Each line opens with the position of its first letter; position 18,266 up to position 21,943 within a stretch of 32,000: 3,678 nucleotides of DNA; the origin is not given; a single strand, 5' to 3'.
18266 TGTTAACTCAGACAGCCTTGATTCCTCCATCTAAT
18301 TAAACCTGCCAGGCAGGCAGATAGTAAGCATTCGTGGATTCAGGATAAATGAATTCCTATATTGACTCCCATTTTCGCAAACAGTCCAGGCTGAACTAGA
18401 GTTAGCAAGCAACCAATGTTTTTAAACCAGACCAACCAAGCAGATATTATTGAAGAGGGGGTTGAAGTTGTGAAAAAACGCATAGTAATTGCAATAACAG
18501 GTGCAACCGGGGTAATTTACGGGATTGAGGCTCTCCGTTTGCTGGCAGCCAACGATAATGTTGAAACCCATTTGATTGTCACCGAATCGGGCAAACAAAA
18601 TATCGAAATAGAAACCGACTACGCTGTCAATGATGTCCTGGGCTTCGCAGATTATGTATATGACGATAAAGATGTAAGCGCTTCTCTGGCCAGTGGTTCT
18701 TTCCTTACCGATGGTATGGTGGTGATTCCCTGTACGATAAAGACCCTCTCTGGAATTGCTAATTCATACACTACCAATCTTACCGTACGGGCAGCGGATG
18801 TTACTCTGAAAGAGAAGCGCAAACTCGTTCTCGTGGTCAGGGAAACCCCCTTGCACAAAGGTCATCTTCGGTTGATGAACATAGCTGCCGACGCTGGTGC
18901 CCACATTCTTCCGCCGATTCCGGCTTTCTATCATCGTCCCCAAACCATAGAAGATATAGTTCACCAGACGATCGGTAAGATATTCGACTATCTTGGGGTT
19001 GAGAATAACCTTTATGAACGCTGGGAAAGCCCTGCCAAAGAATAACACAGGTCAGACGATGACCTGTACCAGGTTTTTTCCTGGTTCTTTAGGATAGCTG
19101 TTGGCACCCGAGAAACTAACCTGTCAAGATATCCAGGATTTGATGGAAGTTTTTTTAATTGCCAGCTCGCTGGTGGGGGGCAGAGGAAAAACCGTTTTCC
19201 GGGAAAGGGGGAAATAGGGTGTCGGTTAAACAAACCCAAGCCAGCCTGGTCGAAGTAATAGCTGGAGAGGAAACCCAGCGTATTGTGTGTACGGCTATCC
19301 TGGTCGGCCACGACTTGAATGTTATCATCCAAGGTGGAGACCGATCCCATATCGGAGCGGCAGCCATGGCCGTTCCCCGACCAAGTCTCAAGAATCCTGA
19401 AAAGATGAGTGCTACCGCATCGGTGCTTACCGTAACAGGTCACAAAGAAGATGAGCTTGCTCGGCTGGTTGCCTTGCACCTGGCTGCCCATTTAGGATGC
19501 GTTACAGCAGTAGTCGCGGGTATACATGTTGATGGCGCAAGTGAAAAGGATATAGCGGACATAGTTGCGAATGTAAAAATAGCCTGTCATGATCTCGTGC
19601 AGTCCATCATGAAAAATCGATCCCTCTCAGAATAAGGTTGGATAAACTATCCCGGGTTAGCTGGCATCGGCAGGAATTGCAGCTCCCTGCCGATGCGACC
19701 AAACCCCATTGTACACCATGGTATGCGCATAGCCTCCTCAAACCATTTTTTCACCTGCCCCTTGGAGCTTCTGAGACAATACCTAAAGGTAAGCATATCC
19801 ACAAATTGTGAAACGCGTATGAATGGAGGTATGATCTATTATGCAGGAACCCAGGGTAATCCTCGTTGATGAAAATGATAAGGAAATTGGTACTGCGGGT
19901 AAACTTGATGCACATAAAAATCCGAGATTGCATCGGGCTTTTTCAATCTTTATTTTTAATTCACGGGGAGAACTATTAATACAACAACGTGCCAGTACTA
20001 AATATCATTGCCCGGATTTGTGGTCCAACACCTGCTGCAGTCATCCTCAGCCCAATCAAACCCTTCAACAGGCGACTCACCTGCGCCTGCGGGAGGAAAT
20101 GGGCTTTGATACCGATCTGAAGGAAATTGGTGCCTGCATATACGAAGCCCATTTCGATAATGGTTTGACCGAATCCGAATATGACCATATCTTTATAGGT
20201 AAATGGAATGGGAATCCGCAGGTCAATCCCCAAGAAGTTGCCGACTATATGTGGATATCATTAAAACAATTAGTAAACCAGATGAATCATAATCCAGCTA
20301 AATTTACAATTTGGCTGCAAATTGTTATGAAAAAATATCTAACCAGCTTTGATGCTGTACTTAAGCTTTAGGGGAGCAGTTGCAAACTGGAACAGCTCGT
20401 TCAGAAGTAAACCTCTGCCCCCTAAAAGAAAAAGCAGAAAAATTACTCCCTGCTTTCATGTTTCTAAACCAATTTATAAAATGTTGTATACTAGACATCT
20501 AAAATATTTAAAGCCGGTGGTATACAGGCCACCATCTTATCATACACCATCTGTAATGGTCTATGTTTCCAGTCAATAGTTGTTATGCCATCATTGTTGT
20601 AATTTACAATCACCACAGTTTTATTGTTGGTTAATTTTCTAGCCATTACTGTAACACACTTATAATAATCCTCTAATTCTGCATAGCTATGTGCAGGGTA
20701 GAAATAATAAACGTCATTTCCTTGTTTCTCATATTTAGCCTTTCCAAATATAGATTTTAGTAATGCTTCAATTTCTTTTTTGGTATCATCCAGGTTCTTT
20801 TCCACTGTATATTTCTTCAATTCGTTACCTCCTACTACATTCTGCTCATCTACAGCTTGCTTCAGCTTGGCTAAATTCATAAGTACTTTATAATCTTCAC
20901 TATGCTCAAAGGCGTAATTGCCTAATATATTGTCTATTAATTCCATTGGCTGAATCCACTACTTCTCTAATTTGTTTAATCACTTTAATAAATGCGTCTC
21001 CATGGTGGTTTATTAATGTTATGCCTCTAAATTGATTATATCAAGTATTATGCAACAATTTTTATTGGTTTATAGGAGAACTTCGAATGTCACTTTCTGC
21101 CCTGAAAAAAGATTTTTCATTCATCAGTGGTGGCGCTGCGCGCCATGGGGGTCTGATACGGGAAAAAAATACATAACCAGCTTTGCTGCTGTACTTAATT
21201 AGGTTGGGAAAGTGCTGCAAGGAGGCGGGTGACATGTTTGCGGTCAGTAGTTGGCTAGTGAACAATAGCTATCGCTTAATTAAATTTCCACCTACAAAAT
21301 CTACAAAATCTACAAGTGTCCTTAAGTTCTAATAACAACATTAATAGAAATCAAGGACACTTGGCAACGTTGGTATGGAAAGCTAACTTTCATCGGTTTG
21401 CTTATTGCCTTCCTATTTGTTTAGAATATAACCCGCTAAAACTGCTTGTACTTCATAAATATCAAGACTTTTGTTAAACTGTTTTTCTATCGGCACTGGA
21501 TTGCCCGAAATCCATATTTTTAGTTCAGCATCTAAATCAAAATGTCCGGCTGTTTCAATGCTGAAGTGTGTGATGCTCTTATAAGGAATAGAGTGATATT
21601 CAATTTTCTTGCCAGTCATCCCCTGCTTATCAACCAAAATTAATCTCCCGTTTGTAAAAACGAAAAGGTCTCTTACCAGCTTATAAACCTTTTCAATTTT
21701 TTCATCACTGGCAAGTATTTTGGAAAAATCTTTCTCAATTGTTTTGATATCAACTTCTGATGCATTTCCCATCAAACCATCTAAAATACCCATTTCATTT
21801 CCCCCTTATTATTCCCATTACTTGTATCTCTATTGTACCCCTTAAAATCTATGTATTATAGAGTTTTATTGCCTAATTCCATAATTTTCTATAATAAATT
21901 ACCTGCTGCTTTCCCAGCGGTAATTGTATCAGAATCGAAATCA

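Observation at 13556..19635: Sigma-54/GAF-controlled UbiD - OFA-type MFS - UbiX - LpdD-like operon: candidate inducible prFMN decarboxylase coupled to substrate/product exchange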

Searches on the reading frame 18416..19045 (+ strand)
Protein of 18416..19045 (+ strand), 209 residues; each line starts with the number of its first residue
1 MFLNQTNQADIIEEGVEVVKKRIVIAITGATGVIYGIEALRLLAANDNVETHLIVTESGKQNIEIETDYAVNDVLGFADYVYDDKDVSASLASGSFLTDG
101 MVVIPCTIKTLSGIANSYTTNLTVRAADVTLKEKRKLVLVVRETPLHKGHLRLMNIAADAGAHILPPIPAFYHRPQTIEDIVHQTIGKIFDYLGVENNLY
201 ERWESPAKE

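Call 3: search_protein_families(library=pfam, proteins=[window:18416-19045:+], max_evalue=0.01)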
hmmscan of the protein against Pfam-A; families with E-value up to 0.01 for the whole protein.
window:18416-19045:+ (209 aa): 1 family
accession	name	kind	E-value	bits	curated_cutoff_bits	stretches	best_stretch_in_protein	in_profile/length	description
PF02441.25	Flavoprotein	-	4.2e-41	140.7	22.7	1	21-191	1-160/162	Flavoprotein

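Call 4: search_protein_families(library=ncbifam, proteins=[window:18416-19045:+], max_evalue=0.01)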
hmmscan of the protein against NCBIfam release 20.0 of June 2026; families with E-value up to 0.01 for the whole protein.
window:18416-19045:+ (209 aa): 6 families
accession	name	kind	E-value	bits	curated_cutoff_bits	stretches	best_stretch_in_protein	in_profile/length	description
NF004685.0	PRK06029.1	subfamily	4.3e-75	251.9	188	1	21-204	2-185/187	UbiX family flavin prenyltransferase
NF041206.1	VdcB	exception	2.7e-71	239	290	1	22-204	1-183/184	non-oxidative hydroxyarylic acid decarboxylases subunit B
TIGR00421.1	ubiX_pad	subfamily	2.5e-68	229.4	108.9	1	22-203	1-181/181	UbiX family flavin prenyltransferase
NF041218.1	BagM_FevK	exception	2.3e-57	193.8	420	1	22-205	2-185/215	bagremycin/ferroverdin biosynthesis UbiX family decarboxylase BagM/FevK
NF006161.0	PRK08305.1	equivalog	0.00011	21.9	156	1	97-141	84-128/196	dipicolinate synthase subunit B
TIGR02852.1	spore_dpaB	equivalog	0.00012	21.5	229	1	98-141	80-123/187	dipicolinate synthase subunit B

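Call 83: search_solved_structures(query=window:18416-19045:+, max_evalue=1e-20, show_alignments=5)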
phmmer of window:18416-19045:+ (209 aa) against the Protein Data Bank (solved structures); distinct sequences matched with E-value up to 1e-20: 15.
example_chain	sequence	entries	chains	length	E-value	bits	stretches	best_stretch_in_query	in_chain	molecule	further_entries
1sbz_A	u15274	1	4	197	4.3e-52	179.8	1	22-205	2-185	Probable aromatic acid decarboxylase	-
6qlg_C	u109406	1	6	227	8e-51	175.7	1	20-204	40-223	Flavin prenyltransferase PAD1, mitochondrial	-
6m8t_A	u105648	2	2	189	6.2e-47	163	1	21-203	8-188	Flavin prenyltransferase UbiX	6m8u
6m8v_A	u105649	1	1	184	7.6e-47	162.7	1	22-204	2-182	Flavin prenyltransferase UbiX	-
2ejb_A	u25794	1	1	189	3.6e-37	131.1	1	21-204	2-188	Probable aromatic acid decarboxylase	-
6qli_A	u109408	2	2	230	1.7e-33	119.1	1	21-204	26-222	Flavin prenyltransferase UbiX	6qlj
6qlk_A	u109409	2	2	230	8.7e-33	116.8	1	21-204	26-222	Flavin prenyltransferase UbiX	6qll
3zqu_A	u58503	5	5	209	1.9e-32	115.7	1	21-204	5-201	PROBABLE AROMATIC ACID DECARBOXYLASE | UbiX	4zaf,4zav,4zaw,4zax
6qlh_A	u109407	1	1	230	2.3e-32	115.4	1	21-204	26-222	Flavin prenyltransferase UbiX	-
4zag_A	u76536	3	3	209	4.7e-32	114.4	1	21-204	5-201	Probable aromatic acid decarboxylase | UbiX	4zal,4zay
4zan_A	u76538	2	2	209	6.8e-32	113.9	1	21-204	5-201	UbiX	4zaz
7km2_L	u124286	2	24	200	1.3e-31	113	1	21-207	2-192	Flavin prenyltransferase UbiX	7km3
6qlv_A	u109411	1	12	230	5e-31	111.1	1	21-202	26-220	Flavin prenyltransferase UbiX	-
4rhf_A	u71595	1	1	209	5.2e-30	107.7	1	22-203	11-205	3-octaprenyl-4-hydroxybenzoate carboxy-lyase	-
4rhe_A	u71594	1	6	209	1.4e-29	106.3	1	22-203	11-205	3-octaprenyl-4-hydroxybenzoate carboxy-lyase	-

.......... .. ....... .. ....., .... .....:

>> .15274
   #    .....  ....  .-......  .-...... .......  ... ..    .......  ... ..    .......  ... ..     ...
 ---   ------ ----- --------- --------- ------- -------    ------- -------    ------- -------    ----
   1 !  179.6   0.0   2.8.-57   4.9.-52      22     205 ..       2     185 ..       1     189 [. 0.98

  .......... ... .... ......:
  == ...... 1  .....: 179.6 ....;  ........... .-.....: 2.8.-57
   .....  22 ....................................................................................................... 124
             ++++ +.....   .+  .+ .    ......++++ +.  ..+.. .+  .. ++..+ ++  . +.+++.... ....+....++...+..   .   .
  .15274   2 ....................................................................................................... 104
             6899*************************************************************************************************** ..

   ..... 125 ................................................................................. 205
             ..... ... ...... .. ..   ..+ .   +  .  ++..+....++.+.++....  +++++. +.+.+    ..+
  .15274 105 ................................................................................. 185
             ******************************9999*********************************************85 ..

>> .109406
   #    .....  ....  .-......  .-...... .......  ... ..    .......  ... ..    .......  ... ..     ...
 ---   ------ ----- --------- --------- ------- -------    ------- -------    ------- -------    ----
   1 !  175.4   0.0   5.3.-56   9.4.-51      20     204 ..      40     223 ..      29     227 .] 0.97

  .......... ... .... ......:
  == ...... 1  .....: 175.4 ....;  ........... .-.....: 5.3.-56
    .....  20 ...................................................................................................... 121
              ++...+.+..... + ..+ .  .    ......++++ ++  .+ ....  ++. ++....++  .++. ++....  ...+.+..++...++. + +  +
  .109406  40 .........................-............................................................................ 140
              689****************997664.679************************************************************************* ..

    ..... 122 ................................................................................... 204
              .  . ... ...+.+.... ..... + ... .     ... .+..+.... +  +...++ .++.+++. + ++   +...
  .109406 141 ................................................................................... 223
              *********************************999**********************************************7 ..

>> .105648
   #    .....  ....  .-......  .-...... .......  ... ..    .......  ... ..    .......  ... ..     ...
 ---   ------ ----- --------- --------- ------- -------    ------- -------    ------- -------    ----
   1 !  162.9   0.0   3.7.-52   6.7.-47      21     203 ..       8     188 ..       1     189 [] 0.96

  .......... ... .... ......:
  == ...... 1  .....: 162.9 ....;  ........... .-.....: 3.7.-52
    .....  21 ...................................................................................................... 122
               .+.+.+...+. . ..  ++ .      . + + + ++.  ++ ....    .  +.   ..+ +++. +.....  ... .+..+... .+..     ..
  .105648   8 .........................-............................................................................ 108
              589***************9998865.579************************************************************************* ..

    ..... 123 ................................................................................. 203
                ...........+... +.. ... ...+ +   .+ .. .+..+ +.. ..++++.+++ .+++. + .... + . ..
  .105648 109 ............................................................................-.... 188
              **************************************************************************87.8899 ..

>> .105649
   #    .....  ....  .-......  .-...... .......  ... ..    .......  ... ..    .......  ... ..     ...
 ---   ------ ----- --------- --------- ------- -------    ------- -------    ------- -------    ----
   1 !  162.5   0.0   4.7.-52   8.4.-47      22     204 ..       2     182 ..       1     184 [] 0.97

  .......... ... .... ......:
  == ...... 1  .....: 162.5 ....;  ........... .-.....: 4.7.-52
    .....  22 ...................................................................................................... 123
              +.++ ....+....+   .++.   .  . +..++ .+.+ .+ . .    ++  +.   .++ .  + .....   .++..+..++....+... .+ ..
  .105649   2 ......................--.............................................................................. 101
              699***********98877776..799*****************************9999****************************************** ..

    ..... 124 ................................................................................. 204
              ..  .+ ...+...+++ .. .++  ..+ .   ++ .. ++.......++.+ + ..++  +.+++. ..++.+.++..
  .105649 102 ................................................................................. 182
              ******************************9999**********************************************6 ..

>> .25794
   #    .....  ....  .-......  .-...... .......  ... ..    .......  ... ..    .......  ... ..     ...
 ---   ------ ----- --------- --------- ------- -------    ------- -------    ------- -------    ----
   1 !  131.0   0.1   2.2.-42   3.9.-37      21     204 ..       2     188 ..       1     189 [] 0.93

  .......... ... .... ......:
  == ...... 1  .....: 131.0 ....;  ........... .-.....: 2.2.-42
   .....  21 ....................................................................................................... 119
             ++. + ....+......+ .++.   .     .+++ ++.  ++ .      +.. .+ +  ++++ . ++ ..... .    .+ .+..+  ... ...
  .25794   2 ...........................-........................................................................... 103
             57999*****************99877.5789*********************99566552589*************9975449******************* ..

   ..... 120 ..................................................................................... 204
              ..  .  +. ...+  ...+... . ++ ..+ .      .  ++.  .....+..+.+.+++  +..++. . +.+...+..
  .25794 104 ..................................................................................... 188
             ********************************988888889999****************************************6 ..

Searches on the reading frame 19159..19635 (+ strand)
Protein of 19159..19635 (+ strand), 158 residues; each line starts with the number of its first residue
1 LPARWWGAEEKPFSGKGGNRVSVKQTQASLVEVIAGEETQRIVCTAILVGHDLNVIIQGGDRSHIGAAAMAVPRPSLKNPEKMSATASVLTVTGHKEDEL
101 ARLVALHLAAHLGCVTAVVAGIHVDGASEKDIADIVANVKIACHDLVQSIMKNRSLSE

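Call 3: search_protein_families(library=pfam, proteins=[window:19159-19635:+], max_evalue=0.01)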
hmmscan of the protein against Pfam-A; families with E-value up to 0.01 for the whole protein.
window:19159-19635:+ (158 aa): 1 family
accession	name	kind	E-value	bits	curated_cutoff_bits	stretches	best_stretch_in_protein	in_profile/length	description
PF21758.2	PAC_bac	-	1e-34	119.1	27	1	38-150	3-114/115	Bacterial proteasome assembling chaperone-like protein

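Call 4: search_protein_families(library=ncbifam, proteins=[window:19159-19635:+], max_evalue=0.01)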
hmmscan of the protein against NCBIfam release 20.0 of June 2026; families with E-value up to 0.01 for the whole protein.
window:19159-19635:+ (158 aa): 0 families

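Call 6: search_solved_structures(query=window:19159-19635:+, max_evalue=1, show_alignments=2)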
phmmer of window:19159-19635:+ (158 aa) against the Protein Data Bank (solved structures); distinct sequences matched with E-value up to 1: 6.
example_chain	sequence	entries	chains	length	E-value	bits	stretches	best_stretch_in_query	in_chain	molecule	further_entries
8pzh_A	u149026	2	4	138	0.005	20.1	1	40-134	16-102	Protein LpdD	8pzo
8p4w_A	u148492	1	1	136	0.0054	20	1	46-134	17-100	Protein LpdD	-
8po5_A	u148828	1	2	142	0.0056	19.9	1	40-134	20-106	Protein LpdD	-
3nzt_A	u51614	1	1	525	0.71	13.1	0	100-153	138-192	Glutamate--cysteine ligase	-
8ap0_AAA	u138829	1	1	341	0.99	12.6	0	57-108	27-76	Beta-ribofuranosylaminobenzene 5'-phosphate synthase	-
6yqq_A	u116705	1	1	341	1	12.6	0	57-108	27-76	ForT-PRPP complex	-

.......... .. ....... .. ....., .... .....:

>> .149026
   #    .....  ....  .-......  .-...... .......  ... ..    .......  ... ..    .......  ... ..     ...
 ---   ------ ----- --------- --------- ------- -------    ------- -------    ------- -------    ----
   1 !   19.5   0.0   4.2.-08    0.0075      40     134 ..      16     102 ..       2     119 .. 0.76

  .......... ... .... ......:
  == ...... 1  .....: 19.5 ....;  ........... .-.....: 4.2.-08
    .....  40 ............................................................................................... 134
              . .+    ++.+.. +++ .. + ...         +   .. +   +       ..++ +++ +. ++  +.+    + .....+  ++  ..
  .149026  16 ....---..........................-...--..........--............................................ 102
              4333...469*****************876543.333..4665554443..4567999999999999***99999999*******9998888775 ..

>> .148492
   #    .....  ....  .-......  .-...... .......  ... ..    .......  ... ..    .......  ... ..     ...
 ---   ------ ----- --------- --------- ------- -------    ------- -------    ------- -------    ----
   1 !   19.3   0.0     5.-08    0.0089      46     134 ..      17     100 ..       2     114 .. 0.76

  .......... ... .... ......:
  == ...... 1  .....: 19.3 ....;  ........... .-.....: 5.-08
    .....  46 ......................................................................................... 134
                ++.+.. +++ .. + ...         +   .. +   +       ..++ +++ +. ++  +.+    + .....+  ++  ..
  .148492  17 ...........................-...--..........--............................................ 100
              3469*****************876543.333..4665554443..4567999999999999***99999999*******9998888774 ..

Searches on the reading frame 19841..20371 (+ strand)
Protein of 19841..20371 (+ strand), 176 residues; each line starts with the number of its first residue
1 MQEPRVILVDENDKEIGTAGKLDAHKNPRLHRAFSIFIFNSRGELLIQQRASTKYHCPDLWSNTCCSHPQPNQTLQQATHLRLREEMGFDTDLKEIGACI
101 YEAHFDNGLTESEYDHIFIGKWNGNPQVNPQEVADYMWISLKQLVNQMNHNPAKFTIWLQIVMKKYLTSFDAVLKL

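Call 3: search_protein_families(library=pfam, proteins=[window:19841-20371:+], max_evalue=0.01)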
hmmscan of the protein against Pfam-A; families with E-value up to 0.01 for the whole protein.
window:19841-20371:+ (176 aa): 1 family
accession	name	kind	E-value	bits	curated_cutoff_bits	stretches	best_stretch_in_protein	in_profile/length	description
PF00293.34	NUDIX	-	3.7e-19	69.5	21.1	1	30-158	2-133/134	NUDIX domain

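Call 16: search_protein_families(library=ncbifam, proteins=[window:19841-20371:+], max_evalue=0.001)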
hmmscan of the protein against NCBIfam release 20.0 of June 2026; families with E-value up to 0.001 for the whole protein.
window:19841-20371:+ (176 aa): 4 families
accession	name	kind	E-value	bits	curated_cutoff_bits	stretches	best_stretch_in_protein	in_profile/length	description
NF002995.0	PRK03759.1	equivalog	3e-50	170.5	127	1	2-162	5-168/185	isopentenyl-diphosphate Delta-isomerase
TIGR02150.1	IPP_isom_1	equivalog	2.3e-39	134.8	105.8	1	6-162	1-158/159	isopentenyl-diphosphate delta-isomerase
NF011922.0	PRK15393.1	equivalog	7.9e-09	35.4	152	1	6-147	13-150/182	NUDIX hydrolase YfcD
NF041653.1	Nud_hyd_Meth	equivalog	2.7e-08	33.8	300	1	8-165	4-159/170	Nudix hydrolase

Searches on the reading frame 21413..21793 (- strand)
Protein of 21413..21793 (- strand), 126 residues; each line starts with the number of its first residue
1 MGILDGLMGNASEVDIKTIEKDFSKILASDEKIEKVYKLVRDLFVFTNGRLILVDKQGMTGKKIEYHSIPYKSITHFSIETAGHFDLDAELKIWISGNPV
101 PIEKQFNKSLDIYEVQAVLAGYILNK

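Call 3: search_protein_families(library=pfam, proteins=[window:21413-21793:-], max_evalue=0.01)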
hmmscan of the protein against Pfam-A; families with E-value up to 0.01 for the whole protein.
window:21413-21793:- (126 aa): 2 families
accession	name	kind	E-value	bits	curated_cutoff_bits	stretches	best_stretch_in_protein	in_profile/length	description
PF08000.17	bPH_1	-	1.6e-53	180.3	27.7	1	3-122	2-121/122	Bacterial PH domain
PF14470.12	bPH_3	-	2.3e-08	34.8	23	1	29-103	3-79/95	Bacterial PH domain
